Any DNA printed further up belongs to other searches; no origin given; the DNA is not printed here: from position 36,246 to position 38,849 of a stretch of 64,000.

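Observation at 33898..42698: Seven-gene respiratory module with an unusual order: heptahaem cyt c, FeS, NrfD, MopB, beta-propeller, hexahaem NapC-like, fused DsrMK-like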

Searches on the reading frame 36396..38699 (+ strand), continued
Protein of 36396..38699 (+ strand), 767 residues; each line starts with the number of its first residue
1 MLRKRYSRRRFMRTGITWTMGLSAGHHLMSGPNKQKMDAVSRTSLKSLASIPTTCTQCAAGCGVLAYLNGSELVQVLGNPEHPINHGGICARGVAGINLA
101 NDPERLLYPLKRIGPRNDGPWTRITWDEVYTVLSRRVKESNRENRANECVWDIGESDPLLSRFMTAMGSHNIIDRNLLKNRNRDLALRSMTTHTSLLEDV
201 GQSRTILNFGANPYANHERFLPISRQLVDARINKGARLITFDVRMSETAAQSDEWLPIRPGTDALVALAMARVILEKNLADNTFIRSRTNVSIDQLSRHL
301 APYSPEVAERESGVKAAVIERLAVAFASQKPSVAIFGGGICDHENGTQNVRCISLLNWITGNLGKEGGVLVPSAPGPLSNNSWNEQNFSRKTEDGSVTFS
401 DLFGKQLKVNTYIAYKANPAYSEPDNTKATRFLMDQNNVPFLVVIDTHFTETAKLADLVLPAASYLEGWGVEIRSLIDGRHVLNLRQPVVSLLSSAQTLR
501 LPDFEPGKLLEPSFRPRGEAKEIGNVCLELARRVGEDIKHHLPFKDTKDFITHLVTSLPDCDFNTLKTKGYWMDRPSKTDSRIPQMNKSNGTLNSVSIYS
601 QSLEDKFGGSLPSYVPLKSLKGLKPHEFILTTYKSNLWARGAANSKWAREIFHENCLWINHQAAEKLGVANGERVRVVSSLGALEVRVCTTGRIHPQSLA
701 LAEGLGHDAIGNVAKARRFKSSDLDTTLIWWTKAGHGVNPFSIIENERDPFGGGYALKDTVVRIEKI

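Call 49: find_encoding_contigs(protein=P0127, flank=9000, max_places=1)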
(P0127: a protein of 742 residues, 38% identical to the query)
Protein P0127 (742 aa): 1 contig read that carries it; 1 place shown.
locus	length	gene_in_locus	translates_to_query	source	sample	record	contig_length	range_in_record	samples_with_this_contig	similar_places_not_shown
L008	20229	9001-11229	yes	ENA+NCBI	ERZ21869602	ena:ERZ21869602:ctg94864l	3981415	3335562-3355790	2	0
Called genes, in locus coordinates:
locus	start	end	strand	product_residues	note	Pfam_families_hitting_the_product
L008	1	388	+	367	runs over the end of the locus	PF07728:AAA_5 (weak), PF01078:Mg_chelatase (weak), PF17863:AAA_lid_2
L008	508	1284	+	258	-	PF05762:VWA_CoxE (weak), PF26791:AAPxQ, PF00092:VWA, PF13519:VWA_2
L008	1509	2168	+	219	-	PF03781:FGE-sulfatase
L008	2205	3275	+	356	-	PF00850:Hist_deacetyl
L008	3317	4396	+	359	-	PF00850:Hist_deacetyl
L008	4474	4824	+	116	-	PF00037:Fer4 (faint), PF12837:Fer4_6 (faint), PF13187:Fer4_9 (faint), PF14697:Fer4_21 (faint)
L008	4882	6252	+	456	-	PF02730:AFOR_N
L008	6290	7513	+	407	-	PF09825:BPL_N, PF03575:Peptidase_S51 (faint)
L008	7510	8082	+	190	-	PF13237:Fer4_10 (faint), PF25160:LdpA_Fe-S-bd (faint), PF13247:Fer4_11, PF12838:Fer4_7 (weak), PF13187:Fer4_9 (weak), PF12797:Fer4_2 (weak), PF12837:Fer4_6 (weak), PF00037:Fer4 (weak)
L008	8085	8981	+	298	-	PF03916:NrfD, PF14589:NrfD_2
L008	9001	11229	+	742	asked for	PF04879:Molybdop_Fe4S4, PF00384:Molybdopterin, PF01568:Molydop_binding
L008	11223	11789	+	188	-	PF14522:Cytochrome_C7 (faint)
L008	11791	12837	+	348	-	PF02665:Nitrate_red_gam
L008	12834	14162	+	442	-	PF13187:Fer4_9 (faint), PF12838:Fer4_7 (faint), PF13183:Fer4_8, PF13534:Fer4_17 (weak), PF02754:CCG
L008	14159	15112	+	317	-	PF00586:AIRS, PF02769:AIRS_C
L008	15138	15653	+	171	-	PF00583:Acetyltransf_1, PF13444:Acetyltransf_5 (faint), PF13673:Acetyltransf_10, PF21926:FeeM (faint), PF13508:Acetyltransf_7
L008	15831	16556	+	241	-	-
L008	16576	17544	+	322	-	PF13379:NMT1_2, PF09084:NMT1, PF12974:Phosphonate-bd (weak)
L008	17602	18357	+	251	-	PF00528:BPD_transp_1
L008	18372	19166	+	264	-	PF00005:ABC_tran, PF13304:AAA_21 (faint)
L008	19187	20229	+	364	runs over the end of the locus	PF04055:Radical_SAM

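Call 50: find_encoding_contigs(protein=P0132, flank=9000, max_places=1)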
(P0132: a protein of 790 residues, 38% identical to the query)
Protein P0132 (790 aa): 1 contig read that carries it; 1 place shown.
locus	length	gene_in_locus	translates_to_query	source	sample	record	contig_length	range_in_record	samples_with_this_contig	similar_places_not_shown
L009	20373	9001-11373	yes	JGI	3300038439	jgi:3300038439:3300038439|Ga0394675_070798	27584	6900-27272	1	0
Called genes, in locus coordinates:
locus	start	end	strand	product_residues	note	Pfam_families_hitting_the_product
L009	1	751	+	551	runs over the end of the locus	-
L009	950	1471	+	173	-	PF10399:UCR_Fe-S_N (weak), PF00355:Rieske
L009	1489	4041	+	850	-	PF00033:Cytochrome_B, PF13631:Cytochrom_B_N_2, PF00032:Cytochrom_B_C, PF14522:Cytochrome_C7 (faint)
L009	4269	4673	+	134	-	PF00355:Rieske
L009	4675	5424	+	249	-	PF00033:Cytochrome_B, PF13631:Cytochrom_B_N_2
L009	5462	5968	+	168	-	PF00032:Cytochrom_B_C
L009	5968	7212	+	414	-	PF09699:Paired_CXXCH_1 (faint), PF14522:Cytochrome_C7 (faint), PF14537:Cytochrom_c3_2 (faint)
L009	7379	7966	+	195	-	PF12797:Fer4_2 (faint), PF13187:Fer4_9 (faint), PF13247:Fer4_11, PF12838:Fer4_7 (weak), PF00037:Fer4 (weak), PF12837:Fer4_6 (weak), PF13237:Fer4_10 (weak)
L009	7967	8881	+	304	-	PF03916:NrfD, PF14589:NrfD_2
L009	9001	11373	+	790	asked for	PF04879:Molybdop_Fe4S4, PF00384:Molybdopterin, PF01568:Molydop_binding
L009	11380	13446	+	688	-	PF09699:Paired_CXXCH_1 (faint), PF14522:Cytochrome_C7 (faint), PF14537:Cytochrom_c3_2 (faint), PF22113:Mtrc-MtrF_II-IV_dom (faint)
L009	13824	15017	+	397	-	PF14522:Cytochrome_C7 (faint), PF14537:Cytochrom_c3_2 (faint), PF09699:Paired_CXXCH_1 (weak)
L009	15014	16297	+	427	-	PF01292:Ni_hydr_CYTB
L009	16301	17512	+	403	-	PF14522:Cytochrome_C7 (faint), PF09699:Paired_CXXCH_1 (faint), PF14537:Cytochrom_c3_2 (faint), PF22113:Mtrc-MtrF_II-IV_dom (faint)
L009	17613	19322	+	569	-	PF09699:Paired_CXXCH_1 (faint), PF14522:Cytochrome_C7 (faint), PF14537:Cytochrom_c3_2 (faint), PF22113:Mtrc-MtrF_II-IV_dom (faint), PF01292:Ni_hydr_CYTB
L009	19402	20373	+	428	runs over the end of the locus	?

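Call 51: find_encoding_contigs(protein=P0143, flank=9000, max_places=1)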
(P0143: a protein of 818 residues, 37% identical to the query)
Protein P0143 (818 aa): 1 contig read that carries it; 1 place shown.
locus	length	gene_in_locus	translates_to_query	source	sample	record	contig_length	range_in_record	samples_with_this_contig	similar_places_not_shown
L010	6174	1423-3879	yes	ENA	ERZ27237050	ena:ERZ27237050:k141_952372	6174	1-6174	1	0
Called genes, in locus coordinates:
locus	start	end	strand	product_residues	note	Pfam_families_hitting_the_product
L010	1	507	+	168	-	?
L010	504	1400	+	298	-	PF03916:NrfD, PF14589:NrfD_2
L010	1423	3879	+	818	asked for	PF04879:Molybdop_Fe4S4, PF00384:Molybdopterin, PF01568:Molydop_binding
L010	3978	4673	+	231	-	PF02613:Nitrate_red_del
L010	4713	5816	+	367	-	PF13237:Fer4_10 (faint), PF12837:Fer4_6 (faint), PF00037:Fer4 (faint), PF12838:Fer4_7 (weak), PF13187:Fer4_9 (faint), PF12838:Fer4_7 (weak)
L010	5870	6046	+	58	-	PF02416:TatA_B_E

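Call 83: find_encoding_contigs(protein=P0286, flank=8000, max_places=1)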
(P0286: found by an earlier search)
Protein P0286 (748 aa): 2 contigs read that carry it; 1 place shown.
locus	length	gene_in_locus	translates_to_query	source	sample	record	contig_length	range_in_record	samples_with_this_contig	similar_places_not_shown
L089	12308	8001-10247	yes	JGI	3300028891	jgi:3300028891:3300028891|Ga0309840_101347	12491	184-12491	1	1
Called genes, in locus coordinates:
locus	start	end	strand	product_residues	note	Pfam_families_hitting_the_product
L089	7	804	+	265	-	PF00005:ABC_tran, PF13304:AAA_21 (faint)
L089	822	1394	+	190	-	-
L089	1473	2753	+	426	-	PF00501:AMP-binding, PF14535:AMP-binding_C_2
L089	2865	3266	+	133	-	PF00376:MerR, PF13411:MerR_1, PF09278:MerR-DNA-bind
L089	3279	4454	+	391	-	PF00108:Thiolase_N, PF00109:ketoacyl-synt (faint), PF02803:Thiolase_C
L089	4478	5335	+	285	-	PF02737:3HCDH_N, PF00725:3HCDH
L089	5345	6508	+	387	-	PF02771:Acyl-CoA_dh_N, PF02770:Acyl-CoA_dh_M, PF00441:Acyl-CoA_dh_1, PF08028:Acyl-CoA_dh_2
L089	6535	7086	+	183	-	PF12797:Fer4_2 (weak), PF12838:Fer4_7 (weak), PF13237:Fer4_10 (weak), PF13247:Fer4_11, PF12838:Fer4_7 (weak), PF00037:Fer4 (weak), PF12837:Fer4_6 (weak), PF13237:Fer4_10 (weak), +3 more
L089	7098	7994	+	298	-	PF03916:NrfD, PF14589:NrfD_2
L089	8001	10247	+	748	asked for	PF04879:Molybdop_Fe4S4, PF00384:Molybdopterin, PF01568:Molydop_binding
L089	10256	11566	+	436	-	PF26549:Tricorn_N (faint)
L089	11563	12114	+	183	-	PF09699:Paired_CXXCH_1 (faint), PF14537:Cytochrom_c3_2 (faint), PF14522:Cytochrome_C7 (weak)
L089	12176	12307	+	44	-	?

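Call 84: find_encoding_contigs(protein=P0134, flank=8000, max_places=1)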
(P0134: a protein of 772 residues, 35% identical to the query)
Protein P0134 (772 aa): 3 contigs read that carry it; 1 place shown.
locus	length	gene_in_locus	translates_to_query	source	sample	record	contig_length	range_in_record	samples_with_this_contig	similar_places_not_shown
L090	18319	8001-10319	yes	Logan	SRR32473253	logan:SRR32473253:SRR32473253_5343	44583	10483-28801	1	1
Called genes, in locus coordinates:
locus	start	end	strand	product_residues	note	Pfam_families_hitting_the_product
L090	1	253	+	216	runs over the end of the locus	PF00440:TetR_N, PF08359:TetR_C_4, PF16295:TetR_C_10 (weak), PF17932:TetR_C_24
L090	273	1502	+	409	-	PF02737:3HCDH_N, PF00725:3HCDH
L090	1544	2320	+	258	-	PF00378:ECH_1, PF16113:ECH_2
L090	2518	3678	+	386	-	PF02771:Acyl-CoA_dh_N, PF02770:Acyl-CoA_dh_M, PF00441:Acyl-CoA_dh_1, PF08028:Acyl-CoA_dh_2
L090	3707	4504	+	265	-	PF01012:ETF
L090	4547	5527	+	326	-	PF01012:ETF, PF00766:ETF_alpha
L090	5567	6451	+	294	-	PF14522:Cytochrome_C7 (faint), PF14537:Cytochrom_c3_2 (weak)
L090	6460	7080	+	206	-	PF12797:Fer4_2 (faint), PF13237:Fer4_10 (weak), PF13247:Fer4_11, PF12838:Fer4_7, PF00037:Fer4 (weak), PF12837:Fer4_6 (weak), PF13237:Fer4_10 (weak), PF13187:Fer4_9 (weak), +1 more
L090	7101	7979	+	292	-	PF03916:NrfD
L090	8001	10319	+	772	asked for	PF04879:Molybdop_Fe4S4, PF00384:Molybdopterin, PF01568:Molydop_binding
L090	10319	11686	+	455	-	PF26549:Tricorn_N (faint)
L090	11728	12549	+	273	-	PF03264:Cytochrom_NNT (faint), PF14522:Cytochrome_C7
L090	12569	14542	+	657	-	PF02665:Nitrate_red_gam, PF12838:Fer4_7 (faint), PF12797:Fer4_2 (weak), PF13183:Fer4_8, PF13187:Fer4_9, PF13237:Fer4_10, PF13484:Fer4_16 (faint), PF02754:CCG, +1 more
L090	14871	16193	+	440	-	PF01743:PolyA_pol, PF12627:PolyA_pol_RNAbd, PF01966:HD, PF13735:tRNA_NucTran2_2 (weak)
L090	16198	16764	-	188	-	PF00578:AhpC-TSA, PF08534:Redoxin, PF13098:Thioredoxin_2 (weak), PF00085:Thioredoxin (faint), PF13905:Thioredoxin_8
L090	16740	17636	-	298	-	PF00950:ABC-3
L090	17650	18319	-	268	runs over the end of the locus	PF02463:SMC_N (faint), PF00005:ABC_tran, PF13304:AAA_21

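Call 85: find_encoding_contigs(protein=P0123, flank=8000, max_places=1)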
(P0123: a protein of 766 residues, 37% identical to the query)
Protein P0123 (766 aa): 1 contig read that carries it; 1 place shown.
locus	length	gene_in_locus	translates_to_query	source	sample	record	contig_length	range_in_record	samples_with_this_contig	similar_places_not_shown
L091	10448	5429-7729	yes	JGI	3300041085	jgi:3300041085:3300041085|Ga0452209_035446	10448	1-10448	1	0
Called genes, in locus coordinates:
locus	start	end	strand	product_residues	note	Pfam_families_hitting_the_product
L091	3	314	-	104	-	?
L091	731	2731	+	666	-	PF02665:Nitrate_red_gam, PF12797:Fer4_2 (weak), PF13183:Fer4_8, PF13187:Fer4_9, PF13237:Fer4_10, PF02754:CCG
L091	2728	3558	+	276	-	PF14522:Cytochrome_C7 (faint), PF14537:Cytochrom_c3_2 (weak), PF22113:Mtrc-MtrF_II-IV_dom (weak)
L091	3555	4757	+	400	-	PF03916:NrfD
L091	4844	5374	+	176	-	PF13187:Fer4_9 (faint), PF12838:Fer4_7 (faint), PF13247:Fer4_11, PF00037:Fer4 (weak), PF12837:Fer4_6 (weak), PF13237:Fer4_10 (weak)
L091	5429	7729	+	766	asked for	PF04879:Molybdop_Fe4S4, PF00384:Molybdopterin, PF01568:Molydop_binding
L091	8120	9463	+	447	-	-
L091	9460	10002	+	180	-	PF14537:Cytochrom_c3_2 (faint), PF03264:Cytochrom_NNT (weak), PF14522:Cytochrome_C7 (weak)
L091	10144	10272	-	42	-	-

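Call 91: find_encoding_contigs(protein=P0284, flank=9000, max_places=1)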
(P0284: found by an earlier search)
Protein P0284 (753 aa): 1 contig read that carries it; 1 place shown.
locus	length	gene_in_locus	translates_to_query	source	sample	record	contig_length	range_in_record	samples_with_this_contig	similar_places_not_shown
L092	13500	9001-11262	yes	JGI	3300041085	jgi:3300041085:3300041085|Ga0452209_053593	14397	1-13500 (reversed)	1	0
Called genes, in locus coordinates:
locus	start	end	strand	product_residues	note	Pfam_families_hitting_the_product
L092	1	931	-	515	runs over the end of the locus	PF14052:Caps_assemb_Wzi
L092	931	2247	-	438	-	PF00152:tRNA-synt_2 (faint), PF13393:tRNA-synt_His, PF03129:HGTP_anticodon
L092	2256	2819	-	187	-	-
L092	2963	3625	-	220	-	PF00753:Lactamase_B, PF19583:ODP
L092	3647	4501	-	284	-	PF02737:3HCDH_N, PF00725:3HCDH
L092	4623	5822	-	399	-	PF00108:Thiolase_N, PF02803:Thiolase_C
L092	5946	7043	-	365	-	PF01950:FBPase_3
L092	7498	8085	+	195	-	PF12797:Fer4_2 (faint), PF25160:LdpA_Fe-S-bd (faint), PF13237:Fer4_10, PF13247:Fer4_11, PF12838:Fer4_7, PF13187:Fer4_9 (weak), PF00037:Fer4 (weak), PF12837:Fer4_6 (weak), +2 more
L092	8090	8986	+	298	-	PF03916:NrfD, PF14589:NrfD_2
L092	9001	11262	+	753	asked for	PF04879:Molybdop_Fe4S4, PF00384:Molybdopterin, PF01568:Molydop_binding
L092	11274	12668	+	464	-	PF26549:Tricorn_N (faint), PF07676:PD40 (faint)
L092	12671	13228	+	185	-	PF14522:Cytochrome_C7 (weak)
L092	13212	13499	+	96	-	?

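Call 92: find_encoding_contigs(protein=P0124, flank=9000, max_places=1)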
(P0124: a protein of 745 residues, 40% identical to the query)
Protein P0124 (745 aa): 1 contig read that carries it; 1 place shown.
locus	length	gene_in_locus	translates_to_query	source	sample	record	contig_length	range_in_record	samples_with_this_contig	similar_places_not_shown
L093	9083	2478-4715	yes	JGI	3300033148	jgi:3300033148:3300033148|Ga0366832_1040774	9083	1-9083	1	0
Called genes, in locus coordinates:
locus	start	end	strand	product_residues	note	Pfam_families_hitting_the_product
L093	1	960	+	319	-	?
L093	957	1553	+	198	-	PF12838:Fer4_7 (weak), PF13237:Fer4_10 (weak), PF13247:Fer4_11, PF12838:Fer4_7 (weak), PF13187:Fer4_9 (weak), PF00037:Fer4, PF12797:Fer4_2 (weak), PF12837:Fer4_6, +1 more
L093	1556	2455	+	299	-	PF03916:NrfD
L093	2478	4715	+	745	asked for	PF04879:Molybdop_Fe4S4, PF00384:Molybdopterin, PF01568:Molydop_binding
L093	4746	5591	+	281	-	PF14522:Cytochrome_C7 (faint), PF14537:Cytochrom_c3_2 (faint)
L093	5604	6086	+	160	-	PF12797:Fer4_2 (faint), PF13237:Fer4_10, PF00037:Fer4 (faint), PF12838:Fer4_7 (weak), PF13183:Fer4_8 (weak), PF13187:Fer4_9 (weak)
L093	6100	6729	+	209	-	PF13534:Fer4_17 (faint), PF14691:Fer4_20 (weak), PF13237:Fer4_10, PF12838:Fer4_7, PF13183:Fer4_8 (weak), PF13187:Fer4_9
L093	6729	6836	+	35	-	-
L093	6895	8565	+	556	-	PF00890:FAD_binding_2, PF01134:GIDA (faint), PF01266:DAO (faint), PF03486:HI0933_like (faint), PF07992:Pyr_redox_2 (weak)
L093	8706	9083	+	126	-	?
